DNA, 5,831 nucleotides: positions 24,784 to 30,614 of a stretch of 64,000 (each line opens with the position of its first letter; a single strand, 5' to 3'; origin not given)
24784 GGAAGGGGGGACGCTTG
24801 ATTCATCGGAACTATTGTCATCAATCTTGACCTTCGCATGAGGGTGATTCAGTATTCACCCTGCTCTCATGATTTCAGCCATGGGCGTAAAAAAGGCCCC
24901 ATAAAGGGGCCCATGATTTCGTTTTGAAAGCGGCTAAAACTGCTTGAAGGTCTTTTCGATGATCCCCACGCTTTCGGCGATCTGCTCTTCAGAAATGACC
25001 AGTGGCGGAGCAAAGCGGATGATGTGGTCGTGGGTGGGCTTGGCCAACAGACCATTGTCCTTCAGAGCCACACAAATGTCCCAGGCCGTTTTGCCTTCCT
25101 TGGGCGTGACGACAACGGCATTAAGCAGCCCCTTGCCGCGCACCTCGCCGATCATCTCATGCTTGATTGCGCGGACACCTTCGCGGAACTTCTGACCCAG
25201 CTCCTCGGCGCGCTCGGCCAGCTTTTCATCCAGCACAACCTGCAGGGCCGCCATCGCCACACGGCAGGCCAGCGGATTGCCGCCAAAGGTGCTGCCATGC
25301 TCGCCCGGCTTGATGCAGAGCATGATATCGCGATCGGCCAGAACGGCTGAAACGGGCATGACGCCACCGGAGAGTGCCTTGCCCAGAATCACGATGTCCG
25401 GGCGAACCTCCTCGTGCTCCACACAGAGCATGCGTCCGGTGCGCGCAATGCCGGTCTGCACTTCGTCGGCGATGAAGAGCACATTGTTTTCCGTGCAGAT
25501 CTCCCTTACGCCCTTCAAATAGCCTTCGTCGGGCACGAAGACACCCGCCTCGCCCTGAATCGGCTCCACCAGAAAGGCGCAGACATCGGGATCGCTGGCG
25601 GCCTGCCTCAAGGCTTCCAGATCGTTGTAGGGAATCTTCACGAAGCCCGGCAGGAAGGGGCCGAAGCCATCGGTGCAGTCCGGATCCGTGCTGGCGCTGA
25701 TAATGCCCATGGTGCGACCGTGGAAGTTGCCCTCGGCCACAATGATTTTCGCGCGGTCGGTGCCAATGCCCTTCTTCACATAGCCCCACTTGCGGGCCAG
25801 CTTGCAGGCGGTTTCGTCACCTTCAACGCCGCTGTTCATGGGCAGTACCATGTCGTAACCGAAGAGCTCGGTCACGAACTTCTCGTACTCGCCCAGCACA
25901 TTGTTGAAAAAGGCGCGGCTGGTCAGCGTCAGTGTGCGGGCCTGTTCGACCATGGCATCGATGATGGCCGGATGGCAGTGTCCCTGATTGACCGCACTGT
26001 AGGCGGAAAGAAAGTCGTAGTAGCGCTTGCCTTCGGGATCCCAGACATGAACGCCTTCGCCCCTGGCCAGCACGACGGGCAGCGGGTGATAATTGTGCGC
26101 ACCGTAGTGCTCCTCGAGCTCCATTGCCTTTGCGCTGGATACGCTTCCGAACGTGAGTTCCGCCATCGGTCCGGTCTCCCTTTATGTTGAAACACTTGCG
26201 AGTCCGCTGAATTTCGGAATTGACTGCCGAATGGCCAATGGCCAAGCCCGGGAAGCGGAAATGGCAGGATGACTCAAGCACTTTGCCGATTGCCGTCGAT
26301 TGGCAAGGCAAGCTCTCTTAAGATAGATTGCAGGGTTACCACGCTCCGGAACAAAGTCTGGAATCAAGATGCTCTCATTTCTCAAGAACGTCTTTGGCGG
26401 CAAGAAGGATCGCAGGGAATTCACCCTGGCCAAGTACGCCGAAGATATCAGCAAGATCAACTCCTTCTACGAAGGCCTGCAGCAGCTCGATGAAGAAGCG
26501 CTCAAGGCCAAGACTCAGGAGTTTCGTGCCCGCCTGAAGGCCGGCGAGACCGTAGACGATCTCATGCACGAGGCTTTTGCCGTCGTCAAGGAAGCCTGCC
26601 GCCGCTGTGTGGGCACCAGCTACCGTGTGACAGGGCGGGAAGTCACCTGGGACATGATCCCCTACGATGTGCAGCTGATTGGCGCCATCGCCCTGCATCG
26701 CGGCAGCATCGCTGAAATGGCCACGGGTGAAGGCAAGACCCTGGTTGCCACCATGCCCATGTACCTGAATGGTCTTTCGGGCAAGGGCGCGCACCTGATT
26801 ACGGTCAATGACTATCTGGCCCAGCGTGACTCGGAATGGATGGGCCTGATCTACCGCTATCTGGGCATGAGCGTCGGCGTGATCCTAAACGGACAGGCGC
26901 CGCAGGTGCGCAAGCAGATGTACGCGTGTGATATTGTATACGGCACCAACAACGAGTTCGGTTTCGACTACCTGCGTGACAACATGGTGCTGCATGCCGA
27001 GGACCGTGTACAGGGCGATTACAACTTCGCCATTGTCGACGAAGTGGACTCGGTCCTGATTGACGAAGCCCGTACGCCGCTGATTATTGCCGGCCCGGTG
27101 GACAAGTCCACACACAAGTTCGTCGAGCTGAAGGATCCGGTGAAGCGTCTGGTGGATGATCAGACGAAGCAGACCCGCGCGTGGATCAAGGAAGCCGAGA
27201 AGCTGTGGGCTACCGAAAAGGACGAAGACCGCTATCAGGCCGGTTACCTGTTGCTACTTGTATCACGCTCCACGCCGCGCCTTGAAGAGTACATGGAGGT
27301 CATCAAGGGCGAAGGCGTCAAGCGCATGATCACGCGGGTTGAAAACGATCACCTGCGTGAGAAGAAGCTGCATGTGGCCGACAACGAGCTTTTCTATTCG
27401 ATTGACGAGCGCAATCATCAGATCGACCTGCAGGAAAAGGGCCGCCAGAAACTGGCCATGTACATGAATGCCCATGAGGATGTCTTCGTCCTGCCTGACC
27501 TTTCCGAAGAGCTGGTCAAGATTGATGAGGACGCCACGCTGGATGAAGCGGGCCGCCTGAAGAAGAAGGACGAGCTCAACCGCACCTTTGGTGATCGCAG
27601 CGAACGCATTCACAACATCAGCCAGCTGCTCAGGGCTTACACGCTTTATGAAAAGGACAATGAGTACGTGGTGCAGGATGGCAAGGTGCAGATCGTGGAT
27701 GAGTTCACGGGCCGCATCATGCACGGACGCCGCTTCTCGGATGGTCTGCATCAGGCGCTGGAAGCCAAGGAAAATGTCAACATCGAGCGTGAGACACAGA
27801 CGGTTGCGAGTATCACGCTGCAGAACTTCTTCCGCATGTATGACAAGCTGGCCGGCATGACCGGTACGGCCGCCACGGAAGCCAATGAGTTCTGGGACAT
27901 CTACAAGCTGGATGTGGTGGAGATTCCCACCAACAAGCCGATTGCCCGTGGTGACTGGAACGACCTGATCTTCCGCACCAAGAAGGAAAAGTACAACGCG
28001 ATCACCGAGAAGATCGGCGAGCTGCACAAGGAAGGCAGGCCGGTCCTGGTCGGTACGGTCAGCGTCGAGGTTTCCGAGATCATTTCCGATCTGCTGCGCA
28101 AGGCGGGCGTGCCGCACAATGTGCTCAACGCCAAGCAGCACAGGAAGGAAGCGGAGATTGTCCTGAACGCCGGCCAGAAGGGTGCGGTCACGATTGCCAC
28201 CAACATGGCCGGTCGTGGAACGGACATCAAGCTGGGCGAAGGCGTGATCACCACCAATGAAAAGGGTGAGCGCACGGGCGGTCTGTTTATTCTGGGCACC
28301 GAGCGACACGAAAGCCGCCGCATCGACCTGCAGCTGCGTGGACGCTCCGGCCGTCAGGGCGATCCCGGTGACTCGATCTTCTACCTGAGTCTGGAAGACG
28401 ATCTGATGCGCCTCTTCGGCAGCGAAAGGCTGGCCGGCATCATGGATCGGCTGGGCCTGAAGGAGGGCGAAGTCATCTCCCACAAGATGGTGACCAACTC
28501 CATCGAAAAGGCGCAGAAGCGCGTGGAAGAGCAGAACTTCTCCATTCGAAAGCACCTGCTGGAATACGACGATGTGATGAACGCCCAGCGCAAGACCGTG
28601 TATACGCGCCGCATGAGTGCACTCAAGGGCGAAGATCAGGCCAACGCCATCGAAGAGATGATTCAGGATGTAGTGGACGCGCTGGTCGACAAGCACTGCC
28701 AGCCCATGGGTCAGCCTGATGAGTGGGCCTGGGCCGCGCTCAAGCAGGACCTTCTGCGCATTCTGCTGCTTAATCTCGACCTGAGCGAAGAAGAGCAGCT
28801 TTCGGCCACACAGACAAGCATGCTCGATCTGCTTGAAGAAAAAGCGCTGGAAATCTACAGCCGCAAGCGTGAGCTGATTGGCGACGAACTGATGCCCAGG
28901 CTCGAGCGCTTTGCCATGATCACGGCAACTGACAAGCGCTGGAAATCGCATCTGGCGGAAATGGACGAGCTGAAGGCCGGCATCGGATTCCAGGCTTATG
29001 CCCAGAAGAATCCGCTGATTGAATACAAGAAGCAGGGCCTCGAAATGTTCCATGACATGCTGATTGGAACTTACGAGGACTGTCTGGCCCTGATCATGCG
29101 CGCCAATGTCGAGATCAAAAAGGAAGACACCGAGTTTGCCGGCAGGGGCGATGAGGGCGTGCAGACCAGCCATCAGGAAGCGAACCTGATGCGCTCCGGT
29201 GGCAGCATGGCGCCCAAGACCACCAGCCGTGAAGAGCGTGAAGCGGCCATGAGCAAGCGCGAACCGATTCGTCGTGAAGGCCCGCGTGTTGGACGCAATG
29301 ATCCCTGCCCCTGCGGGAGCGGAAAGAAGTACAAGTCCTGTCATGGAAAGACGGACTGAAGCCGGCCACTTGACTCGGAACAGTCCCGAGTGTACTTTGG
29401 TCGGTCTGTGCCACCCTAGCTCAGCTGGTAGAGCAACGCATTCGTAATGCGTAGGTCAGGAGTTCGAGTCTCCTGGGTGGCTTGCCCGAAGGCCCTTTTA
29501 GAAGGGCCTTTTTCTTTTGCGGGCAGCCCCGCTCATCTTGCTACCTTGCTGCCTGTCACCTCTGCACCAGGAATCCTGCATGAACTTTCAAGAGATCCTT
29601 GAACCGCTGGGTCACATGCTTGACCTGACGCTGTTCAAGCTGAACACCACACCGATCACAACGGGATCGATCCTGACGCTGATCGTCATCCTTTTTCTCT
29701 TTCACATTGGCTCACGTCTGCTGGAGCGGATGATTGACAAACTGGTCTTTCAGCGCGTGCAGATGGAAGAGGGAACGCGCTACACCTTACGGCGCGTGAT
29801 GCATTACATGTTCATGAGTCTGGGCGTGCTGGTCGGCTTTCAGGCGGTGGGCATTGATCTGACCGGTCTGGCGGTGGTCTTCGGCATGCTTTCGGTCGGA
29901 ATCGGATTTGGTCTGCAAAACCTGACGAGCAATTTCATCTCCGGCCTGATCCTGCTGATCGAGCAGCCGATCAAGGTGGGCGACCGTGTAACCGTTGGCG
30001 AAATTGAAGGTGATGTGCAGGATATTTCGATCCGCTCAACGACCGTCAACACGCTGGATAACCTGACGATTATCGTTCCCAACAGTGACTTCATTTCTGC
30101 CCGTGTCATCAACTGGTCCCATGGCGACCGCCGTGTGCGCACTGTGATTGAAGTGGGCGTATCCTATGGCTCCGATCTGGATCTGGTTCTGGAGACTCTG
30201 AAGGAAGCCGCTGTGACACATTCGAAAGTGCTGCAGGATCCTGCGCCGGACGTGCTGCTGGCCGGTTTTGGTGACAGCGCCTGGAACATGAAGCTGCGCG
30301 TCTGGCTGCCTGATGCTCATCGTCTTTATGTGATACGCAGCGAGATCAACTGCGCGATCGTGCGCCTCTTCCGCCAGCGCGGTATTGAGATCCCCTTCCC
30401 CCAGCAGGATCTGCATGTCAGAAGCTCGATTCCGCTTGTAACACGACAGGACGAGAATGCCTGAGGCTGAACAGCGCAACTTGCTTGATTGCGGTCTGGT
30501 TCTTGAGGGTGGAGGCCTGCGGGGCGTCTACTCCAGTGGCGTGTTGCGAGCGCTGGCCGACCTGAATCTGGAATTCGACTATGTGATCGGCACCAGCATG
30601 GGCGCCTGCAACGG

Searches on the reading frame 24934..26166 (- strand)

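Call 36: search_protein_families(library=pfam, proteins=[window:24934-26166:-], max_evalue=0.001)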
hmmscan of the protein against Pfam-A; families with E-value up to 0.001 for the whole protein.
window:24934-26166:- (410 aa): 1 family
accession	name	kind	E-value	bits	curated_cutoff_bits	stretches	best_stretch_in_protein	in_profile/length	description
PF00202.27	Aminotran_3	-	3.4e-129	431.5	30.5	1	21-406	1-402/403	Aminotransferase class-III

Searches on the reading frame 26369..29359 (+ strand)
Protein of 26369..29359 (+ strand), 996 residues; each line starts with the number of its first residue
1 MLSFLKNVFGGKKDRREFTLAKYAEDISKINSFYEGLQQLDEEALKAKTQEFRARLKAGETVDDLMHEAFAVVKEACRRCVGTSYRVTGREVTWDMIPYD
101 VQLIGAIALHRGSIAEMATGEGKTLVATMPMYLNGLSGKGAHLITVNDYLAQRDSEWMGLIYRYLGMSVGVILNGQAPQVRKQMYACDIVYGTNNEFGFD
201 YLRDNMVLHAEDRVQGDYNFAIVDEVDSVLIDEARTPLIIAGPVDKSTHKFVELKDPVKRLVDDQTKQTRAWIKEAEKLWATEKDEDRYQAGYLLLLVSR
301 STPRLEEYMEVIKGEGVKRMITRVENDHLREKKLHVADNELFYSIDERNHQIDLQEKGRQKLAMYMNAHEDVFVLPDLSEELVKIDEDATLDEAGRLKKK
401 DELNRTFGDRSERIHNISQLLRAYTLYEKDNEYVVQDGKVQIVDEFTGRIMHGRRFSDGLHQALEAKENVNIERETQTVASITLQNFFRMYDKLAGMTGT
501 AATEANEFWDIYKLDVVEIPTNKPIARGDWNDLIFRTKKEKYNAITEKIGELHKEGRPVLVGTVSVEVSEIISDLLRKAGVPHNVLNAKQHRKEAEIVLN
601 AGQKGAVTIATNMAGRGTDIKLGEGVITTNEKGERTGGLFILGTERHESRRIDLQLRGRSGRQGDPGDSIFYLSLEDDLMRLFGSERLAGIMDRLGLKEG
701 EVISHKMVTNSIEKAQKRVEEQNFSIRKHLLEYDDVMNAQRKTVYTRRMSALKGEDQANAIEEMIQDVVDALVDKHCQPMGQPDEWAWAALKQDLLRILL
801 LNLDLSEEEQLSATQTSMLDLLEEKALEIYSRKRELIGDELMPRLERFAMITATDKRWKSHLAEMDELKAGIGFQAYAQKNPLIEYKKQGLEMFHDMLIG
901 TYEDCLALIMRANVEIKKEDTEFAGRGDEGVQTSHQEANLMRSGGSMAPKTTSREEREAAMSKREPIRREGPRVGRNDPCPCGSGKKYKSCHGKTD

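Call 36: search_protein_families(library=pfam, proteins=[window:26369-29359:+], max_evalue=0.001)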
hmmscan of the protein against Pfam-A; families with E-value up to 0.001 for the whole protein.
window:26369-29359:+ (996 aa): 7 families
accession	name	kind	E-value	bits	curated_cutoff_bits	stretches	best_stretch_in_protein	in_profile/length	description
PF07517.20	SecA_DEAD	-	3.6e-119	397.8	24.6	1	14-509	7-290/290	SecA DEAD-like domain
PF21090.3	P-loop_SecA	-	3.4e-78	262.4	27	2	524-626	1-103/205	SecA P-loop domain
PF07516.18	SecA_SW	-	5.9e-62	209.7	26.7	1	702-912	1-199/200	SecA Wing and Scaffold domain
PF01043.26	SecA_PP_bind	-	8.1e-29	100.9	23.5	1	338-465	17-110/110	SecA preprotein cross-linking domain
PF02810.21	SEC-C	-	1.9e-09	37.6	20.4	1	976-994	1-19/19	SEC-C motif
PF00270.35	DEAD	-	1.5e-06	28.5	26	1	107-230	11-130/167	DEAD/DEAH box helicase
PF00271.37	Helicase_C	-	0.00011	22.9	23.5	1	541-664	2-110/110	Helicase conserved C-terminal domain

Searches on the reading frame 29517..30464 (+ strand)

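Call 36: search_protein_families(library=pfam, proteins=[window:29517-30464:+], max_evalue=0.001)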
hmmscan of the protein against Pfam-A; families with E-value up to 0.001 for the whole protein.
window:29517-30464:+ (315 aa): 3 families
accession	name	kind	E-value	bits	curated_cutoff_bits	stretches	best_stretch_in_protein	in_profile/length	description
PF00924.24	MS_channel_2nd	-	1.2e-24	86.6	20.2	1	135-202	1-68/68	Mechanosensitive ion channel, beta-domain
PF21082.3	MS_channel_3rd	-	4.8e-17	62.6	21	1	210-292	2-88/88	Mechanosensitive ion channel MscS, C-terminal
PF21088.3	MS_channel_1st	-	0.00027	21.3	23.1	1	100-134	8-42/42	Mechanosensitive ion channel, transmembrane helices 2/3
